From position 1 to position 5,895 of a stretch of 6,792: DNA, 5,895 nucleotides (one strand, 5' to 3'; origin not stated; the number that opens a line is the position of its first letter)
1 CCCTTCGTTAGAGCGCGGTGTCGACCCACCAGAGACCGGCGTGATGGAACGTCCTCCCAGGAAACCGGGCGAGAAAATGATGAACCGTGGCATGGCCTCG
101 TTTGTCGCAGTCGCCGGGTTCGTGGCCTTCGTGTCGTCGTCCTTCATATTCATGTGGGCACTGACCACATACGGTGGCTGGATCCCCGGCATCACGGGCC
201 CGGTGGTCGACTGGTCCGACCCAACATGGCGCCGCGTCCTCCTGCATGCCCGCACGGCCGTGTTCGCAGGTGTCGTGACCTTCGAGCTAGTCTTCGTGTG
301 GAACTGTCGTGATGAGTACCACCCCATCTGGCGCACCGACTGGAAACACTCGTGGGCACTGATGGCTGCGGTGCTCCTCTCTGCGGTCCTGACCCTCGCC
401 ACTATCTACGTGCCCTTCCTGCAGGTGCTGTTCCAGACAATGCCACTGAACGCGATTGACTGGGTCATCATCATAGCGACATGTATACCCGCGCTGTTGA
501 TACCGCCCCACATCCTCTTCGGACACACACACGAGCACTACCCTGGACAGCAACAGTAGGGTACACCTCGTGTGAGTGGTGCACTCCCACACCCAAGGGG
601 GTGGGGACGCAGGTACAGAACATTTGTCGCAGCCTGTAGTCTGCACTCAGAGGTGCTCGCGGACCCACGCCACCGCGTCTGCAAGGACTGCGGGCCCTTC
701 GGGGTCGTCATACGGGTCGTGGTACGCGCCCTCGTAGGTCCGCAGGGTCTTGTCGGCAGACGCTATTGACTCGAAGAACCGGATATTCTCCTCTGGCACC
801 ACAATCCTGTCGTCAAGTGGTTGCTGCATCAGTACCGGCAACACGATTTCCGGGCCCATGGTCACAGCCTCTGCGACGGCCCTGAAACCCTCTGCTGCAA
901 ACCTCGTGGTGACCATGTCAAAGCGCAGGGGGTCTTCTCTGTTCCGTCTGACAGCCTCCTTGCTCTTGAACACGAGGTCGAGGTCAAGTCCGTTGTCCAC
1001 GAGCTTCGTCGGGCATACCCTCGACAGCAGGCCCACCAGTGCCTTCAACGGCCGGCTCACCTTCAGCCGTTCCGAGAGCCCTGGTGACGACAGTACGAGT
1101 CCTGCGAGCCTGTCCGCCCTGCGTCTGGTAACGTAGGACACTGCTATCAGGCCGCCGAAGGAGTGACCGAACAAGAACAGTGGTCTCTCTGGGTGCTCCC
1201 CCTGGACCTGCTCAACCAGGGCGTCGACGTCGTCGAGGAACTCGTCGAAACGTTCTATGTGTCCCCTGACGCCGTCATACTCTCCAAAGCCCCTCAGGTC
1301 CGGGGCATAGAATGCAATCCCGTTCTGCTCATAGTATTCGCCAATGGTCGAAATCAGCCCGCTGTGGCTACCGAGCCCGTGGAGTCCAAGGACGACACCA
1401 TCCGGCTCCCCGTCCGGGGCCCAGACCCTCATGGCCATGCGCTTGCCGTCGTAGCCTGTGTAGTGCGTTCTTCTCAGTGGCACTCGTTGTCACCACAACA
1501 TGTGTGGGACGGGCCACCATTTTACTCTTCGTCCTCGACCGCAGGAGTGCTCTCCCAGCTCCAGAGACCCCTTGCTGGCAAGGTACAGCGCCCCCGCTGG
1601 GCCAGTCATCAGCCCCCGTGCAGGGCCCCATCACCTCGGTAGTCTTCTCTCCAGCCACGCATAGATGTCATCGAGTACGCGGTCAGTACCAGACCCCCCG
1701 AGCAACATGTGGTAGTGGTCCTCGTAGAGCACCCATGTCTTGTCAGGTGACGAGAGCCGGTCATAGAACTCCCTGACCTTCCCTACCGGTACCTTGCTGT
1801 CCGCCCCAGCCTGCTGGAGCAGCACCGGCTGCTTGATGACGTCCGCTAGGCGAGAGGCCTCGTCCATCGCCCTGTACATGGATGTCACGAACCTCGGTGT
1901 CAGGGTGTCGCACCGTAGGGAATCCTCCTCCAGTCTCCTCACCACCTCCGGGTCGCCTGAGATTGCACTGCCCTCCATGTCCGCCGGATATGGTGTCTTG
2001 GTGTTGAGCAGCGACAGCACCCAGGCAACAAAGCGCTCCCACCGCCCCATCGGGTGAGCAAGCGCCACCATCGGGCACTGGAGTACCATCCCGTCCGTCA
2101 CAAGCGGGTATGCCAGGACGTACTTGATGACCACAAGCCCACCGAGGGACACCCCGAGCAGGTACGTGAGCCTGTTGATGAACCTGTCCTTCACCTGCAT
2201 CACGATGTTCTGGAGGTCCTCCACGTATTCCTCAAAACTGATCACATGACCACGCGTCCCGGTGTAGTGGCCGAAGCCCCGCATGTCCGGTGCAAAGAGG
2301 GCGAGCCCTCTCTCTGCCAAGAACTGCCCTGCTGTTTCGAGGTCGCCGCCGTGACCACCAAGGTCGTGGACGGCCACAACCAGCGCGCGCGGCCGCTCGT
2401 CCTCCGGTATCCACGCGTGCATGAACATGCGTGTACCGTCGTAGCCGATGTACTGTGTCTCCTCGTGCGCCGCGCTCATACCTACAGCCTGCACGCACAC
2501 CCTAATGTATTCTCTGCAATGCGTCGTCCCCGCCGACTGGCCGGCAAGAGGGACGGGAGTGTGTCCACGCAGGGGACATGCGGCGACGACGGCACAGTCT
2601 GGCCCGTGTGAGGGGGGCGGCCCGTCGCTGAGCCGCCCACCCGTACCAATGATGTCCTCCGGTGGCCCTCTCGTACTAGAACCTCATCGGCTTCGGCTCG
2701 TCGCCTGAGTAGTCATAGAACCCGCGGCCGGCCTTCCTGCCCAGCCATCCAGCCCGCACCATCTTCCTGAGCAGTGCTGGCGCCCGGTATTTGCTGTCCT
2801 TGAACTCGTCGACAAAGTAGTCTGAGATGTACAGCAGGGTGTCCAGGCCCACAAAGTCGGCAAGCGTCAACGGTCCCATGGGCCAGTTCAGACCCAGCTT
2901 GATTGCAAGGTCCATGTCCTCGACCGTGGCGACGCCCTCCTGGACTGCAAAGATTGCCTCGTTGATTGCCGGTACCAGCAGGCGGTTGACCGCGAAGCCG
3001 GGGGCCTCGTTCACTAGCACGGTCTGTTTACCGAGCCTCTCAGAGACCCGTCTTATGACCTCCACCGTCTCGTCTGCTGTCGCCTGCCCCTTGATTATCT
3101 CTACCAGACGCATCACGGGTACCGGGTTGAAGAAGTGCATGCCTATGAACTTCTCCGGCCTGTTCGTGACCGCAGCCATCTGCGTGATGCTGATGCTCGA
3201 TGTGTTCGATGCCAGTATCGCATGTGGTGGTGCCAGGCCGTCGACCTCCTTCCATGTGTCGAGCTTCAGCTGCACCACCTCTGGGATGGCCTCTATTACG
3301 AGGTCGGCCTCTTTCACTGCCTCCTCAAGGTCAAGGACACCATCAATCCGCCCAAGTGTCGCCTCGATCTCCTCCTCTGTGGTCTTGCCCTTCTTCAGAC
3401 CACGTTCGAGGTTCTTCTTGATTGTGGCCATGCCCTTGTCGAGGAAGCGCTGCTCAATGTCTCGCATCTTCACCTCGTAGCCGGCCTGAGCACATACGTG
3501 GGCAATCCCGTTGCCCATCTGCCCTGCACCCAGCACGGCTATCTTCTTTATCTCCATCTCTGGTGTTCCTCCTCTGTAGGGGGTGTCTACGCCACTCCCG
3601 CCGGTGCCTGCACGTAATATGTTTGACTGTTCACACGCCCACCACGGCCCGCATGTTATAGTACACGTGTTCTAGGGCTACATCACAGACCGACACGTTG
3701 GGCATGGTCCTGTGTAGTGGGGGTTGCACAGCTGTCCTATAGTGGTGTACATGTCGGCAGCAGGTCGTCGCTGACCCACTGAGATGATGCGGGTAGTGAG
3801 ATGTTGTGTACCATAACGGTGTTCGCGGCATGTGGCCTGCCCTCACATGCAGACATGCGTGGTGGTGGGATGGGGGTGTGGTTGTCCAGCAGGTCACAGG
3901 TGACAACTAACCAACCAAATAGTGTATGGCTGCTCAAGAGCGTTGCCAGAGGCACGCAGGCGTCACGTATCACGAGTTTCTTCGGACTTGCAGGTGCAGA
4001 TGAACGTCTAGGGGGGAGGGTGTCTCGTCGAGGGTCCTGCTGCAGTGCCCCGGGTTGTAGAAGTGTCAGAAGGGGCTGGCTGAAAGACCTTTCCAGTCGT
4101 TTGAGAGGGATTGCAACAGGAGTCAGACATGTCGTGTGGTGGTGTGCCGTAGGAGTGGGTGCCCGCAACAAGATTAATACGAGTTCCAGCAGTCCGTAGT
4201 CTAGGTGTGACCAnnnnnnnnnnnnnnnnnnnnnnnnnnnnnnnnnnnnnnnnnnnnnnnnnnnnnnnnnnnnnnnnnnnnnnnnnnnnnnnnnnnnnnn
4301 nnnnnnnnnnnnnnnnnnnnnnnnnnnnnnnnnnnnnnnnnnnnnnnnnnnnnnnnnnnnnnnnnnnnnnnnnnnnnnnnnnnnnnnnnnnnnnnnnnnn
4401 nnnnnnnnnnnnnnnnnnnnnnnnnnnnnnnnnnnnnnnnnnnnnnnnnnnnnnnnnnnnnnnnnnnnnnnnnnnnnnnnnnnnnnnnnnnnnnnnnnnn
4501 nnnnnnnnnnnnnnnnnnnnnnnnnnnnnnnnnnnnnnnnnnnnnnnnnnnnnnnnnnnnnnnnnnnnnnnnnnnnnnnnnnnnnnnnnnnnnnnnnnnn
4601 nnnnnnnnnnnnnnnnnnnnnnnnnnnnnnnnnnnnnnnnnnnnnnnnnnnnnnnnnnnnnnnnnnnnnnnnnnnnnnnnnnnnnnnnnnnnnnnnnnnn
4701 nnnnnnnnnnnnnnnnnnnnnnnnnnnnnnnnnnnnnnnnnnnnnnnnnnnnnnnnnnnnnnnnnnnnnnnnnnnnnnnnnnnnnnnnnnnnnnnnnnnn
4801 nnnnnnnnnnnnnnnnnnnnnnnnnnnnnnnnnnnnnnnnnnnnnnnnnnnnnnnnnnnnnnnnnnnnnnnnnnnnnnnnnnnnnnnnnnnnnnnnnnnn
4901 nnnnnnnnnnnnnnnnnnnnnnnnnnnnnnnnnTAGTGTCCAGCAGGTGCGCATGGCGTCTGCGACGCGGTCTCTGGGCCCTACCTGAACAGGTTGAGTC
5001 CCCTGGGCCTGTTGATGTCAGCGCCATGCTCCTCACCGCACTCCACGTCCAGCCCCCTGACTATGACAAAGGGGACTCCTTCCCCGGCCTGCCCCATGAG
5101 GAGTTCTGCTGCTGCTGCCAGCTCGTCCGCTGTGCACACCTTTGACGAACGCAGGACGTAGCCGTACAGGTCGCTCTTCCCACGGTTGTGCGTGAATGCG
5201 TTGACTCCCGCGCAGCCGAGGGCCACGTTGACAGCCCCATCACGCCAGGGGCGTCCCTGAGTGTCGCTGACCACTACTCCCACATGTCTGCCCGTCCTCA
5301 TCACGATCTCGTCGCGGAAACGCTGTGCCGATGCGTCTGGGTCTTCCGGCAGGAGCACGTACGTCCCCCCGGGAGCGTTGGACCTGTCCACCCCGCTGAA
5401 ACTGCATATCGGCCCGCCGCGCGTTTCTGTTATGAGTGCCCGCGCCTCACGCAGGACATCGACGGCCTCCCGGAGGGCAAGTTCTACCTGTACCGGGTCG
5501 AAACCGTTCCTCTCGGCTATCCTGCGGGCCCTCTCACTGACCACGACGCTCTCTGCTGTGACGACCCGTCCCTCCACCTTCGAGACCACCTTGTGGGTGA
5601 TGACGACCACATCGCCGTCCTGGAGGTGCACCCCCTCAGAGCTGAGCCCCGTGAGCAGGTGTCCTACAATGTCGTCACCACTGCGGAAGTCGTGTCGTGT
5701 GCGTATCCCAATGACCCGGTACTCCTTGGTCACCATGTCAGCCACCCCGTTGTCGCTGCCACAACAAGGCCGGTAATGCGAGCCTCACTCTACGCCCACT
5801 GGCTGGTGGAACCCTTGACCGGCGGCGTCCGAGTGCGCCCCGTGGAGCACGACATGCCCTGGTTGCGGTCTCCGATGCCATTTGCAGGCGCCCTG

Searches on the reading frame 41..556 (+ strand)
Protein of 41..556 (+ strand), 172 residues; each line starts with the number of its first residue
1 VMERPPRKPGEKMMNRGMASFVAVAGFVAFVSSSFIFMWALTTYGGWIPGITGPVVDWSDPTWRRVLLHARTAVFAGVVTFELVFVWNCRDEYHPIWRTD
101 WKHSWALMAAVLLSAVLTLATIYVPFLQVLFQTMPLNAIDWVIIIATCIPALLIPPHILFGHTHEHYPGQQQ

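Call 5: search_protein_families(library=pfam, proteins=[window:41-556:+], max_evalue=0.01)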
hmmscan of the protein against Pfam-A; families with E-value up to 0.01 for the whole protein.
window:41-556:+ (172 aa): 2 families
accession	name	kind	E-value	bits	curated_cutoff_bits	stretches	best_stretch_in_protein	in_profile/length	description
PF00689.26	Cation_ATPase_C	-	4.9e-28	98.5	27.3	1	1-153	33-167/175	Cation transporting ATPase, C-terminus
PF16083.10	Phage_holin_3_3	-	0.0023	18.4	28.4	0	62-91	27-56/78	LydA holin phage, holin superfamily III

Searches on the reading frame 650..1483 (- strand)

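Call 5: search_protein_families(library=pfam, proteins=[window:650-1483:-], max_evalue=0.01)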
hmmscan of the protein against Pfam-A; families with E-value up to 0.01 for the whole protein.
window:650-1483:- (278 aa): 7 families
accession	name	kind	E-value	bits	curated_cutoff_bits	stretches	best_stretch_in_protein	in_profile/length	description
PF12146.15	Hydrolase_4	-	4.7e-63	213.1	27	1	26-261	2-238/239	Serine aminopeptidase, S33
PF12697.13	Abhydrolase_6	-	7.3e-15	56.6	26.3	1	31-262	1-212/217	Alpha/beta hydrolase family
PF00561.26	Abhydrolase_1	-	2e-13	51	25.8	1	30-153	2-124/245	alpha/beta hydrolase fold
PF00975.26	Thioesterase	-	5.6e-06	27.2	26.4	1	86-133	52-101/226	Thioesterase domain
PF00326.27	Peptidase_S9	-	0.00012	22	22.6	0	77-133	43-96/213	Prolyl oligopeptidase family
PF07859.19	Abhydrolase_3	-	0.0037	17.5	25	1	83-138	53-112/210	alpha/beta hydrolase fold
PF20408.4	Abhydrolase_11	-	0.0046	17.2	27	1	69-124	47-100/193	Alpha/beta hydrolase domain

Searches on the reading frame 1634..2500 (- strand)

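Call 5: search_protein_families(library=pfam, proteins=[window:1634-2500:-], max_evalue=0.01)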
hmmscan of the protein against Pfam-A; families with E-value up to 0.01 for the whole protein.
window:1634-2500:- (289 aa): 4 families
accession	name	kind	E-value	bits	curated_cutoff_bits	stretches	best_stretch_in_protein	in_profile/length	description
PF12146.15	Hydrolase_4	-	2.7e-55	187.7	27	1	36-268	2-236/239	Serine aminopeptidase, S33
PF00561.26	Abhydrolase_1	-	2.8e-15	57.1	25.8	1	42-171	4-129/245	alpha/beta hydrolase fold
PF12697.13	Abhydrolase_6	-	1.2e-09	39.6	26.3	1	41-268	1-208/217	Alpha/beta hydrolase family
PF00326.27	Peptidase_S9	-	2.8e-07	30.7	22.6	1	206-286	126-209/213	Prolyl oligopeptidase family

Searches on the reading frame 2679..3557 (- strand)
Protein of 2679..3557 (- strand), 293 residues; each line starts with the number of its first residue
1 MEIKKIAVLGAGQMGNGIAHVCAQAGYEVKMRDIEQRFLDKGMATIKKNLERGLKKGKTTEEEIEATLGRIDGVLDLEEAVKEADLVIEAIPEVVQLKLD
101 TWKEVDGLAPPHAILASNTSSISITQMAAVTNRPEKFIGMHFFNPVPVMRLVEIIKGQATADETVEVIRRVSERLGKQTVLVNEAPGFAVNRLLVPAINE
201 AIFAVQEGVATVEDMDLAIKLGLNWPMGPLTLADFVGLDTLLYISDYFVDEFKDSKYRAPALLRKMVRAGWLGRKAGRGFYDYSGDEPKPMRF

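Call 5: search_protein_families(library=pfam, proteins=[window:2679-3557:-], max_evalue=0.01)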
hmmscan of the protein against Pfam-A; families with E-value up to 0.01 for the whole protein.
window:2679-3557:- (293 aa): 9 families
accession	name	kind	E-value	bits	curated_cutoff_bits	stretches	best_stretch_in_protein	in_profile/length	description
PF02737.24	3HCDH_N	-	2.7e-67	226.6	22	1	5-184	1-179/180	3-hydroxyacyl-CoA dehydrogenase, NAD binding domain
PF00725.27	3HCDH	-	7.8e-34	116.5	22.1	1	187-283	1-97/97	3-hydroxyacyl-CoA dehydrogenase, C-terminal domain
PF01210.29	NAD_Gly3P_dh_N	-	1.1e-07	32.4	23.1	1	5-117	1-101/158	NAD-dependent glycerol-3-phosphate dehydrogenase N-terminus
PF03807.23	F420_oxidored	-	1.8e-05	25.7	21.6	1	5-92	1-68/94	NADP oxidoreductase coenzyme F420-dependent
PF03446.21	NAD_binding_2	-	6.4e-05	23.5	21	1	5-98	1-70/161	NAD binding domain of 6-phosphogluconate dehydrogenase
PF03721.20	UDPG_MGDP_dh_N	-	0.00011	22.2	27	1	4-91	1-84/187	UDP-glucose/GDP-mannose dehydrogenase family, NAD binding domain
PF03435.24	Sacchrp_dh_NADP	-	0.00094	20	25.1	1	6-98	1-83/129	Saccharopine dehydrogenase NADP binding domain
PF07991.19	KARI_N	-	0.0094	16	20.6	0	73-100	50-77/165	Acetohydroxy acid isomeroreductase, NADPH-binding domain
PF01262.27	AlaDh_PNT_C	-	0.0098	15.8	23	0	5-91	30-100/214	Alanine dehydrogenase/PNT, C-terminal domain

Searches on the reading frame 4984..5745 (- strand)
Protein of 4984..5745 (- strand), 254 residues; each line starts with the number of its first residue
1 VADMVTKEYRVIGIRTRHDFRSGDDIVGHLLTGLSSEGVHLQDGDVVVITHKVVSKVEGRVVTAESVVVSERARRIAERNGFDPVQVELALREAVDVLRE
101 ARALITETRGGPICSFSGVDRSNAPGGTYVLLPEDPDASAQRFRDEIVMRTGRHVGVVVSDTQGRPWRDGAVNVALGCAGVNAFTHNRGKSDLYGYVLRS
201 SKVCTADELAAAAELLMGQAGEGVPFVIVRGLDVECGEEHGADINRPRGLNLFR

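Call 5: search_protein_families(library=pfam, proteins=[window:4984-5745:-], max_evalue=0.01)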
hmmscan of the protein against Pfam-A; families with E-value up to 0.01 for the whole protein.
window:4984-5745:- (254 aa): 2 families
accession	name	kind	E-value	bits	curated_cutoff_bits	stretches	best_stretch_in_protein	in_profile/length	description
PF01996.21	F420_ligase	-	2.2e-70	237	25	1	19-231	6-218/218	F420-0:Gamma-glutamyl ligase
PF21935.1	TetR_C_45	-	0.0098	16.9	27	0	16-78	41-104/115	Tetracyclin repressor-like, C-terminal domain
